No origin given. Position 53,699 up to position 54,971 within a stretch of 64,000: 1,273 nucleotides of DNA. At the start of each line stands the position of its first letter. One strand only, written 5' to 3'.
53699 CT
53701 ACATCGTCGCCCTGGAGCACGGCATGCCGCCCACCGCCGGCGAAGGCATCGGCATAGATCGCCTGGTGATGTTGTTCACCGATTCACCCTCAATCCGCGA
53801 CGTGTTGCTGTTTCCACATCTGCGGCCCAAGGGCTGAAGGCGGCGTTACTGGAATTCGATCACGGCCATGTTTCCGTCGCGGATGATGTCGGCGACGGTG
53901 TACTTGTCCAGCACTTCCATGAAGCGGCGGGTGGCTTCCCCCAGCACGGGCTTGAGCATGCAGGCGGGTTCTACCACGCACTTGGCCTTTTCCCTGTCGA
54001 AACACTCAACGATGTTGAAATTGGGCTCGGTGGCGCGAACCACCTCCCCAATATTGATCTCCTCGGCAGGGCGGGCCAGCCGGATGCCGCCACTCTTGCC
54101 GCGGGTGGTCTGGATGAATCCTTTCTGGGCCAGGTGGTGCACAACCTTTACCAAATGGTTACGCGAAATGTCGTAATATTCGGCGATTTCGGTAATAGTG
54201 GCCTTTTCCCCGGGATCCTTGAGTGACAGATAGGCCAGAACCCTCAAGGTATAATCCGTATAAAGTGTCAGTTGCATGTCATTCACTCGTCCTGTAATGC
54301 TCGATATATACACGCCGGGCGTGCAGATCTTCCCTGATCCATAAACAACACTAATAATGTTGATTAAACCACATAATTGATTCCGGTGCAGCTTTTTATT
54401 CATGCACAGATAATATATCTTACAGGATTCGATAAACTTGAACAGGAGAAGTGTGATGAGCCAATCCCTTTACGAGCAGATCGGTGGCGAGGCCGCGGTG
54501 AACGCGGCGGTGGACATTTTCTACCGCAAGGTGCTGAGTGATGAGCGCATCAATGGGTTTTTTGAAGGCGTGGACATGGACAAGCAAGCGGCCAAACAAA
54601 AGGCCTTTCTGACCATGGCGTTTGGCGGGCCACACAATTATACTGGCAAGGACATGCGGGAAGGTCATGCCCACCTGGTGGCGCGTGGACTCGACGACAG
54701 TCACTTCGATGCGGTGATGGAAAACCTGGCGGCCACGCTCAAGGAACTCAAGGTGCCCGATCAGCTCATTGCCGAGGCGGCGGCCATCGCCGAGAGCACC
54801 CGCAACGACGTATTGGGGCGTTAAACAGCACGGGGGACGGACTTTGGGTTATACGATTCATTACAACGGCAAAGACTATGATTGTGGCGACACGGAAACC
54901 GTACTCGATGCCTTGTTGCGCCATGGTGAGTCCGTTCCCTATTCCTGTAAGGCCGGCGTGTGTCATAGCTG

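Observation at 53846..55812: NsrR-controlled truncated hemoglobin N with a dedicated 2Fe-2S/FNR-type reductase: a split NO dioxygenase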

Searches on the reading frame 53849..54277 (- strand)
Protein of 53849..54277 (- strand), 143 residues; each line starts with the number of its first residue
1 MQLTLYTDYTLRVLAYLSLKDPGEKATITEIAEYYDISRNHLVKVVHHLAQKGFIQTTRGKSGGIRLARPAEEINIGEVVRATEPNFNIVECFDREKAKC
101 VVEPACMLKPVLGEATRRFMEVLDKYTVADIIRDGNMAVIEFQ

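Call 4: search_protein_families(library=pfam, proteins=[window:53849-54277:-])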
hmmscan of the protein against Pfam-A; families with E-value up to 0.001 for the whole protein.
seq(143 aa): 5 families
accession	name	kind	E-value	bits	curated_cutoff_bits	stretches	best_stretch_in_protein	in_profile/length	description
PF02082.26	Rrf2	-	3.5e-39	134.4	30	1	5-134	3-132/132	Iron-dependent Transcriptional regulator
PF12802.13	MarR_2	-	7.8e-05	23.2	27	1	11-59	8-54/61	MarR family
PF01978.25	TrmB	-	0.00011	22.4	25.6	1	23-61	20-58/68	Sugar-specific transcriptional regulator TrmB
PF13463.12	HTH_27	-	0.00037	21.1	22.2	1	19-63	12-57/68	Winged helix DNA-binding domain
PF01047.28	MarR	-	0.00039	20.7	24.6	1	25-59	17-51/59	MarR family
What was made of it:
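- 53846..54277 (-): nsrR-like Rrf2-family repressor gene, 143 aa. It carries Asp8 and three Cys (C-x7-C-x5-C), which align with the [4Fe-4S] ligands of S. coelicolor NsrR. Pfam Rrf2 3.5e-39 (call 4).
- On NsrR (NO-sensing Rrf2 repressor): PF02082 at 3.5e-39 (call 4).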

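Call 5: search_protein_families(library=ncbifam, proteins=[window:53849-54277:-])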
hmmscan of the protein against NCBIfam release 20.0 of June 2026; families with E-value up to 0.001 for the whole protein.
seq(143 aa): 9 families
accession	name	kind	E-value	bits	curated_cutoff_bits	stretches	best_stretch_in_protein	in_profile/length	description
NF008240.0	PRK11014.1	equivalog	5.1e-43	146.5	182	1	1-135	1-131/141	nitric oxide-sensing transcriptional repressor NsrR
TIGR00738.1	rrf2_super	superfamily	7.3e-38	129.4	73.3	1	1-132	1-131/132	Rrf2 family transcriptional regulator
NF008886.0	PRK11920.1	equivalog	5.3e-36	123.6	193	1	1-134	1-133/153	iron-responsive transcriptional regulator RirA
TIGR02944.1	suf_reg_Xantho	equivalog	1.6e-16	60.9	110.65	1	3-131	4-130/130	SUF system Fe-S cluster assembly regulator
TIGR02010.1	IscR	equivalog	2.7e-16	59.6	207.55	1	1-135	1-133/135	Fe-S cluster assembly transcriptional regulator IscR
NF047409.1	Cys_reg_CymR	equivalog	2.5e-12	47.1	195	1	2-133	2-125/139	cysteine metabolism transcriptional regulator CymR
NF008110.0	PRK10857.1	equivalog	7.9e-10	38.8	275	1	1-136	1-134/164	Fe-S cluster assembly transcriptional regulator IscR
NF041852.1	trans_reg_HypR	equivalog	4.5e-06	26.7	180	1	10-82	8-79/139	redox-sensitive transcriptional regulator HypR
TIGR02404.1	trehalos_R_Bsub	equivalog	1.2e-05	25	211.95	1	29-84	28-82/233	trehalose operon repressor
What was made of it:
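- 53846..54277 (-): NCBIfam NsrR NF008240 is the best hit at 146.5 bits, below the 182 cut-off, and RirA is second at 123.6 bits (call 5).
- On NsrR (NO-sensing Rrf2 repressor): It is still the best model, and RirA gives 123.6 bits (call 5).
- The regulator scores below NCBI's NsrR cut-off and also resembles RirA (call 5).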

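Call 39: search_solved_structures(query=window:53849-54277:-, show_alignments=2)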
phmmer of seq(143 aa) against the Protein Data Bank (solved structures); distinct sequences matched with E-value up to 0.001: 13.
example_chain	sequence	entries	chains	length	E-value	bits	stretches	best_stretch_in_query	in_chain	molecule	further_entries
5n07_A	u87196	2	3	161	2.1e-15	60.3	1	1-133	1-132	HTH-type transcriptional repressor NsrR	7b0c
5n08_A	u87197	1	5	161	3.8e-12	49.7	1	1-133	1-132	HTH-type transcriptional repressor NsrR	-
4cic_A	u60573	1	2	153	1.1e-09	41.8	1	26-138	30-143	TRANSCRIPTIONAL REGULATOR, BADM/RRF2 FAMILY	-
6hsd_A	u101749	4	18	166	2.5e-09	40.6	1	28-133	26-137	Rrf2 family transcriptional regulator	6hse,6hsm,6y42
3t8r_A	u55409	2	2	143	7.6e-09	39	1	8-97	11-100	Staphylococcus aureus CymR | Staphylococcus aureus CymR (oxidized form)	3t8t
6y45_A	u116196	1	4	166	8.7e-09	38.8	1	28-133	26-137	Rrf2 family transcriptional regulator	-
7zpn_A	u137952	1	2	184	5.4e-06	29.8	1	9-87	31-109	HTH-type transcriptional regulator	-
4hf2_A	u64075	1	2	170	5.5e-06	29.8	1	2-89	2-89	HTH-type transcriptional regulator IscR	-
2y75_A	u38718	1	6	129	6.8e-06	29.5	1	8-99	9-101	HTH-TYPE TRANSCRIPTIONAL REGULATOR CYMR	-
4hf0_A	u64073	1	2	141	7.5e-06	29.3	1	2-89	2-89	HTH-type transcriptional regulator IscR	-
4hf1_A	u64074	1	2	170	1.1e-05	28.9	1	2-89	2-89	HTH-type transcriptional regulator IscR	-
3lwf_A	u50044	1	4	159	1.6e-05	28.3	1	7-100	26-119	Putative transcriptional regulator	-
4chu_A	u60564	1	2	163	2.1e-05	27.9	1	9-87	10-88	HTH-TYPE TRANSCRIPTIONAL REGULATOR ISCR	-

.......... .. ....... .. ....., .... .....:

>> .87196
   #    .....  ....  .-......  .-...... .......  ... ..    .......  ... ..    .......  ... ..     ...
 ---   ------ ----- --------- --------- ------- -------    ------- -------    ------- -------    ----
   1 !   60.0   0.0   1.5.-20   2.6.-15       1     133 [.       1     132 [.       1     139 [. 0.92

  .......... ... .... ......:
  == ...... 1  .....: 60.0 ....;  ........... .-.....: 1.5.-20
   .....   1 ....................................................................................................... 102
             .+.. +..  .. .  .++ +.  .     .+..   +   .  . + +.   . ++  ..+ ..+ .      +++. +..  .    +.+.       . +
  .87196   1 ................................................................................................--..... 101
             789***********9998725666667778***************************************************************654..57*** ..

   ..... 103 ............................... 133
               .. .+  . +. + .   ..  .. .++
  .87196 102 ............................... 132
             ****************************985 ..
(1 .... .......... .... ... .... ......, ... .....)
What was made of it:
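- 53846..54277 (-): The best solved structure is NsrR 5N07 at 2e-15, with the ligand residues aligned (call 39).
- On NsrR (NO-sensing Rrf2 repressor): The alignment to ScNsrR 5N07 places D8 and the three Cys on the ligand positions (call 39).
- Checked: Its best NCBIfam model is NsrR NF008240 at 146.5 bits, and its best solved structure is S. coelicolor NsrR 5N07 (call 39).
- The NsrR cluster ligands are conserved (call 39). NsrR is the best hit both in NCBIfam and among solved structures (calls 5, 39).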

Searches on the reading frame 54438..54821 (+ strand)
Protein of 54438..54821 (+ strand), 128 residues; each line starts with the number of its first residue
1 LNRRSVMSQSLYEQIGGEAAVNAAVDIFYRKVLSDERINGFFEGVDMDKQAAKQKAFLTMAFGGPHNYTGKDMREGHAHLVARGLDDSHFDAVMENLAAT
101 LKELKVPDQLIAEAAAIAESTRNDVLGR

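Call 4: search_protein_families(library=pfam, proteins=[window:54438-54821:+])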
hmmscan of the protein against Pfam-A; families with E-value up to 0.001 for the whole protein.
seq(128 aa): 1 family
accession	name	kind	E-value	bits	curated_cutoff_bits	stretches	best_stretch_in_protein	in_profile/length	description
PF01152.27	Bac_globin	-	7.3e-19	68.6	21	1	10-124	1-118/121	Bacterial-like globin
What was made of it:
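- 54456..54824 (+): glbN, a group-1 (N-type) truncated haemoglobin of 122 aa. Key residues: Gly10-Gly11, Tyr23 (B10), Phe36, Gln44 (E7), Lys47 (E10), Gln48 (E11), Gly57-Gly58, His71 (F8). Pfam Bac_globin 7e-19 (call 4).
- On Group-1 (N) truncated haemoglobin: PF01152 at 7e-19 (call 4).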

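Call 5: search_protein_families(library=ncbifam, proteins=[window:54438-54821:+])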
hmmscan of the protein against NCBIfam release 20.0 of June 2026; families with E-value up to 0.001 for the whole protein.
seq(128 aa): 0 families

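Call 20: search_solved_structures(query=window:54456-54821:+, show_alignments=3)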
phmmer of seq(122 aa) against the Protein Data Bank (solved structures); distinct sequences matched with E-value up to 0.001: 33.
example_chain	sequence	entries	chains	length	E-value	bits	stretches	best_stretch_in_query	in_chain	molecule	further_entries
3aq5_A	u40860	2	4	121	4.2e-37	130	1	3-122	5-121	Group 1 truncated hemoglobin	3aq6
3aq9_A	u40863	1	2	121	1.1e-36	128.7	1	3-122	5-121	Group 1 truncated hemoglobin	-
3aq8_A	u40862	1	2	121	1.1e-36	128.7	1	3-122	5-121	Group 1 truncated hemoglobin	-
3aq7_A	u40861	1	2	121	1.6e-36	128.2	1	3-122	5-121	Group 1 truncated hemoglobin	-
1s69_A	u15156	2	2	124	6.2e-36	126.2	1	4-120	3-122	Cyanoglobin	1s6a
2hz2_A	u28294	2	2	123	6.8e-36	126.1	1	4-120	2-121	Cyanoglobin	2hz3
1mwb_A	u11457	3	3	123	8.5e-36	125.8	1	4-120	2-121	Cyanoglobin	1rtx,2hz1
2ksc_A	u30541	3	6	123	4e-32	114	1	4-122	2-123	Cyanoglobin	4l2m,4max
4xdi_A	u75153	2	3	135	4.2e-28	101.1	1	3-121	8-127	Chlamydomonas reinhardtii THB1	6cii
1uvx_A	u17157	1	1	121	1.5e-26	96.1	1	4-121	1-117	GLOBIN LI637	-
1dly_A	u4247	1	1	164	1.5e-26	96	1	3-121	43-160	HEMOGLOBIN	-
6bme_A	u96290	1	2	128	2.9e-26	95.1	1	4-112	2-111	Truncated hemoglobin 4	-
1dlw_A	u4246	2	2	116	6.2e-21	78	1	4-120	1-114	HEMOGLOBIN | MYOGLOBIN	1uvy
5ab8_A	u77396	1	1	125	1.9e-18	70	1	4-113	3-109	GROUP 1 TRUNCATED HEMOGLOBIN GLBN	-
1idr_A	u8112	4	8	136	2.3e-18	69.7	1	4-113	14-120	HEMOGLOBIN HBN | Hemoglobin-like protein HbN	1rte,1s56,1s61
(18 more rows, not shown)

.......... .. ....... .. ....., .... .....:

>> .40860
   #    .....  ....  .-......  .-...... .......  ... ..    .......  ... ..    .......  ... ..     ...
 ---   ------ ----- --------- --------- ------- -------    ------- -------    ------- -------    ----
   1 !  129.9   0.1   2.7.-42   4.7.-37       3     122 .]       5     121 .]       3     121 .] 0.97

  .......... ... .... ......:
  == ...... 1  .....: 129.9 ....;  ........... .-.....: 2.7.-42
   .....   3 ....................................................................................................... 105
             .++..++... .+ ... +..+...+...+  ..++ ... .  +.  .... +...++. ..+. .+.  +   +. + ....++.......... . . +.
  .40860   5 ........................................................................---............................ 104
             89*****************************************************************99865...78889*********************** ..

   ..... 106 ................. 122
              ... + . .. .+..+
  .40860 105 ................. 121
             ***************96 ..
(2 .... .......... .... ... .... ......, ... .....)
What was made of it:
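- Checked: Its best solved structures are group-1 truncated haemoglobins at 4e-37 (call 20).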

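Call 35: find_related_loci(query=window:54456-54821:+, collection=metagenome_contigs, flank=3000)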
Query seq(122 aa) (122 aa) in metagenome_contigs; peptide patterns used: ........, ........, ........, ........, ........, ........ (x = any residue, [..] = any of these).
600 stretches matched a pattern (row limit reached: there are more); 396 encode a relative of the query (tblastn E <= 1e-3); the best 80 are kept; 80 distinct loci.
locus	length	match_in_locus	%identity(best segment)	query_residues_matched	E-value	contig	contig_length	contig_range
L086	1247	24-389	88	1-122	6e-76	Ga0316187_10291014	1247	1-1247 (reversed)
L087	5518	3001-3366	85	1-122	9e-71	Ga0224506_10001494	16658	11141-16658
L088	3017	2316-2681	85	1-122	4e-70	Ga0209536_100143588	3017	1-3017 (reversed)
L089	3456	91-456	84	1-122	1e-68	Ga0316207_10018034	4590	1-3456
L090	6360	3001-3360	86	3-122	4e-68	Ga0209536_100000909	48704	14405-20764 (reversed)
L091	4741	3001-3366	83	1-122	3e-68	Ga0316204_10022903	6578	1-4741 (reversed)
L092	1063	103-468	84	1-122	4e-73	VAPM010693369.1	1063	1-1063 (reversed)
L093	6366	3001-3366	84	1-122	6e-68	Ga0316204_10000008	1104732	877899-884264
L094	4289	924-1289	83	1-122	2e-67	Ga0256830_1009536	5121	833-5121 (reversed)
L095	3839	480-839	83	3-122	1e-67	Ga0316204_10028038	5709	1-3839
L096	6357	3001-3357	86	4-122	2e-67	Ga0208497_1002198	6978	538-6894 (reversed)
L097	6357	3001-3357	86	4-122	2e-67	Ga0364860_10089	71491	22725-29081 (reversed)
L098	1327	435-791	87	4-122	8e-71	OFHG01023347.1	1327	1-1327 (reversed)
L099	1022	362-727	84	1-122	6e-72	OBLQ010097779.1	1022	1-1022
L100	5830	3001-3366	82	1-122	3e-67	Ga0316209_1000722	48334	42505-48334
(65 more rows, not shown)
